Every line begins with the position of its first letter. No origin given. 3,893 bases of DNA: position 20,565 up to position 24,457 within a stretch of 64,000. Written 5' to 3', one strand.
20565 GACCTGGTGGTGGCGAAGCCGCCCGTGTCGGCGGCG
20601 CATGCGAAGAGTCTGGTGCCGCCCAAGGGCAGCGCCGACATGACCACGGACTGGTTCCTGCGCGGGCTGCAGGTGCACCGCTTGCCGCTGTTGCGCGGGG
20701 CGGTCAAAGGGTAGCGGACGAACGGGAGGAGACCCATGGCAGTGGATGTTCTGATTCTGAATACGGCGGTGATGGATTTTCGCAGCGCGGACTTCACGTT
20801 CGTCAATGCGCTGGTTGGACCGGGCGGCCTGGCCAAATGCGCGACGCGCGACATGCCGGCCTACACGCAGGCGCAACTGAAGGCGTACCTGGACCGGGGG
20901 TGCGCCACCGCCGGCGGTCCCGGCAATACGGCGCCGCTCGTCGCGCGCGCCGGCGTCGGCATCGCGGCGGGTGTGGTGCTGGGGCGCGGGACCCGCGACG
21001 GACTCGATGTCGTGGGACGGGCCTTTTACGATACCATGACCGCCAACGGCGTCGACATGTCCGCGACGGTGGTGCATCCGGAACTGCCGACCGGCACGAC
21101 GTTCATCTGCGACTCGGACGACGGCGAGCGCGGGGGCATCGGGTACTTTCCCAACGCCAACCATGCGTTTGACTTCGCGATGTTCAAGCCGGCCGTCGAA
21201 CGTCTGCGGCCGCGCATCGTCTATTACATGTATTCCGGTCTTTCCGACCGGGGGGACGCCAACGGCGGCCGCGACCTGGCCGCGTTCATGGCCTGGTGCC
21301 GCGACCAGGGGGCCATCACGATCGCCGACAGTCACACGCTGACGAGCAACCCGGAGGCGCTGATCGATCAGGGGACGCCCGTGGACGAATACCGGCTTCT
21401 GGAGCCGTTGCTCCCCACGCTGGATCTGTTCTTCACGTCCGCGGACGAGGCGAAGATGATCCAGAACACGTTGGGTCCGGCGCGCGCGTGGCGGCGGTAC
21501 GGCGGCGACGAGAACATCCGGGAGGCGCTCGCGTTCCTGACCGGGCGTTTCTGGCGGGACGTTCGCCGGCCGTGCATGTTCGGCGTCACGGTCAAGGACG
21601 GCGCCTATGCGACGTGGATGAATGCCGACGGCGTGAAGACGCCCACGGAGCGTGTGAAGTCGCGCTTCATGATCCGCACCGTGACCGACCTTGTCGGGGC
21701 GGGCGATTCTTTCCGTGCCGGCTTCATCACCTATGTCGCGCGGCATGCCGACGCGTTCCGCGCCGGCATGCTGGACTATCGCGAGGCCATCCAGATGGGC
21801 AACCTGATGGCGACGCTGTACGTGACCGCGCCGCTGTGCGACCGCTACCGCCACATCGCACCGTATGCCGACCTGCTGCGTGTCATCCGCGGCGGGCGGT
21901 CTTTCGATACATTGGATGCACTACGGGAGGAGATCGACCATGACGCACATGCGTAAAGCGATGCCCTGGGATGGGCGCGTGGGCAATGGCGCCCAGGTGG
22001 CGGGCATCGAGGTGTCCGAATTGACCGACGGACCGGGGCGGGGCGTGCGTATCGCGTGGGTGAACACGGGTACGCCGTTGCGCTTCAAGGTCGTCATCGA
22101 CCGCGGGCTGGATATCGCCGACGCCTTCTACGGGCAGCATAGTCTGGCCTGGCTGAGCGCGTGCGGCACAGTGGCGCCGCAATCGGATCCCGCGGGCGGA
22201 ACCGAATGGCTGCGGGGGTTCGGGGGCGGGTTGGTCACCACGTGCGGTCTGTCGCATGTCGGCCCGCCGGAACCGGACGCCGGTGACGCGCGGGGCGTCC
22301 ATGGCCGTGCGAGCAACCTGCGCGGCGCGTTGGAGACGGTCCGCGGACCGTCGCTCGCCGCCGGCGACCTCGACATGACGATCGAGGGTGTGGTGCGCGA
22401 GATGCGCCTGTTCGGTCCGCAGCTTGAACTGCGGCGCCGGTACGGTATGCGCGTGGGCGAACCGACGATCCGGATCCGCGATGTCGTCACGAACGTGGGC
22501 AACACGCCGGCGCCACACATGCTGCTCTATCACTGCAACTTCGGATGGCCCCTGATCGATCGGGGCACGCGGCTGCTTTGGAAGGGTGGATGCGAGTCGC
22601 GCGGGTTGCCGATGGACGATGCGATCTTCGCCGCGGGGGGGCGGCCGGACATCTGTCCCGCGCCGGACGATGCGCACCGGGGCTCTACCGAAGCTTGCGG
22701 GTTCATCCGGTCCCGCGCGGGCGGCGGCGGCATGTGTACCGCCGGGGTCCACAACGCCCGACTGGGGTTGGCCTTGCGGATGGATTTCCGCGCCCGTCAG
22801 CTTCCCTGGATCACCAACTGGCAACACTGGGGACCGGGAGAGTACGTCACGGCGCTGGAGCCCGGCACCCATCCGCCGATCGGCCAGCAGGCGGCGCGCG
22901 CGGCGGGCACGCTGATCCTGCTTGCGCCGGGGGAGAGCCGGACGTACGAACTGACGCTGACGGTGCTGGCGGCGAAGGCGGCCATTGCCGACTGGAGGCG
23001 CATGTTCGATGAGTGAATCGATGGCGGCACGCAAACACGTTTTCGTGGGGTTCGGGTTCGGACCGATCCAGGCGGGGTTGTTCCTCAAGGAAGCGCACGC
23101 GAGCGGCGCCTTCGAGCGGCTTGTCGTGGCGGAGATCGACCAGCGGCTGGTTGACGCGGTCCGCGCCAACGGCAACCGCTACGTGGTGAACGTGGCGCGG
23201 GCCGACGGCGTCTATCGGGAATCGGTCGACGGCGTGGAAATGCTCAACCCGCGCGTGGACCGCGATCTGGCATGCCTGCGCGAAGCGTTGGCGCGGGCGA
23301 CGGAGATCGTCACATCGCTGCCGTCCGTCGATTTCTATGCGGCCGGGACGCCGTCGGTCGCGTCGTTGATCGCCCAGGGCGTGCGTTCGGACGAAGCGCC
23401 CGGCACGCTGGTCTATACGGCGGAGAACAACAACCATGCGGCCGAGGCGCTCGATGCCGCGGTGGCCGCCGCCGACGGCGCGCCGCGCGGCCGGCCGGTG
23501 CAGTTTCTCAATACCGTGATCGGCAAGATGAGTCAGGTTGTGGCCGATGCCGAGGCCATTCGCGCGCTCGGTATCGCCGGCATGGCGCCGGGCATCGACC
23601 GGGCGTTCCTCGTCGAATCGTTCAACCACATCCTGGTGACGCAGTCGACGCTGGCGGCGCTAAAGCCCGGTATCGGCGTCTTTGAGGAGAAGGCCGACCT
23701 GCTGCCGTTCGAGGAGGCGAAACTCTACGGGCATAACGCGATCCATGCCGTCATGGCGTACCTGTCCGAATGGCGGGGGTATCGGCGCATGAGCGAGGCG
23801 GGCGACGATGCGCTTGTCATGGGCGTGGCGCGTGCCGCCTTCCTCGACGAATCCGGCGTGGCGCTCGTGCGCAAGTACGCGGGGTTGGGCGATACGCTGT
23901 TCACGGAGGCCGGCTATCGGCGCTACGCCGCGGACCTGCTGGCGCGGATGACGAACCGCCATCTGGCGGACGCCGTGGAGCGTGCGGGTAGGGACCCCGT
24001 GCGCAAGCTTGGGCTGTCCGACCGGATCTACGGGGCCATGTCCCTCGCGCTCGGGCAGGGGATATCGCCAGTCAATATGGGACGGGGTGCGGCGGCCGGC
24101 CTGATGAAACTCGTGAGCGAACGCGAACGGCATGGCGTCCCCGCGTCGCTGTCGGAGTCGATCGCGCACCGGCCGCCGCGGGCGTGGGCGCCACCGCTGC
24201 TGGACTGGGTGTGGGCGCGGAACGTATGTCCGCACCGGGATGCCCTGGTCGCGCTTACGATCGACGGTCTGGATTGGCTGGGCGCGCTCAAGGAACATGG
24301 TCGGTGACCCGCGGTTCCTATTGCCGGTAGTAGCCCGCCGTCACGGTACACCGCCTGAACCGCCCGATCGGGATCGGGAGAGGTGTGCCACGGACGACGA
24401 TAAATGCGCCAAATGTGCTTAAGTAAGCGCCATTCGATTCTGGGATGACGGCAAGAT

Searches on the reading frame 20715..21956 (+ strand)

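Call 79: search_protein_families(library=pfam, proteins=[window:20715-21956:+], max_evalue=0.00001)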
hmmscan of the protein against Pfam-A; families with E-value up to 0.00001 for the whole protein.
window:20715-21956:+ (413 aa): 1 family
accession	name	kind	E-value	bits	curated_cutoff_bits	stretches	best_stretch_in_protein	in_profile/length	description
PF00294.29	PfkB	-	2.3e-14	53.9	25.8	1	319-375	247-295/302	pfkB family carbohydrate kinase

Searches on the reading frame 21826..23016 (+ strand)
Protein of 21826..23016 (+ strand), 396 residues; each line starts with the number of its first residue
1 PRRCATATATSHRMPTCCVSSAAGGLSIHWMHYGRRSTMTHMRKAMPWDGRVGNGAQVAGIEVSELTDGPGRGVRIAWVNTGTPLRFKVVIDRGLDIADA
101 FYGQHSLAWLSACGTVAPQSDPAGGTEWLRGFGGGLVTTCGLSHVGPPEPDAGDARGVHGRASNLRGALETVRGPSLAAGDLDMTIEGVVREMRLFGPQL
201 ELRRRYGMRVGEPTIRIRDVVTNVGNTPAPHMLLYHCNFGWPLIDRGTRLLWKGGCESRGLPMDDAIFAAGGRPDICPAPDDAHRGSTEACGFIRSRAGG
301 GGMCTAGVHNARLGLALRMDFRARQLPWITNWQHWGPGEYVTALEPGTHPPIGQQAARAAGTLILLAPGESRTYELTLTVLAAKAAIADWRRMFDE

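Call 79: search_protein_families(library=pfam, proteins=[window:21826-23016:+], max_evalue=0.00001)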
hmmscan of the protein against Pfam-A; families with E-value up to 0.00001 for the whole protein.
window:21826-23016:+ (396 aa): 1 family
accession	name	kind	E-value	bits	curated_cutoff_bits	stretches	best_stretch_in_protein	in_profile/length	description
PF14486.12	DUF4432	-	3.7e-89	299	32.5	1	71-380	1-304/304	Domain of unknown function (DUF4432)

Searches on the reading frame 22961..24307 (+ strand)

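Call 79: search_protein_families(library=pfam, proteins=[window:22961-24307:+], max_evalue=0.00001)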
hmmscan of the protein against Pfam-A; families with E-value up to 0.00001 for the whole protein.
window:22961-24307:+ (448 aa): 1 family
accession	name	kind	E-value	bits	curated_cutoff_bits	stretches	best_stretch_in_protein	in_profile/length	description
PF08125.19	Mannitol_dh_C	-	3.3e-16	59.8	30.7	1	246-396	1-139/190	Mannitol dehydrogenase C-terminal domain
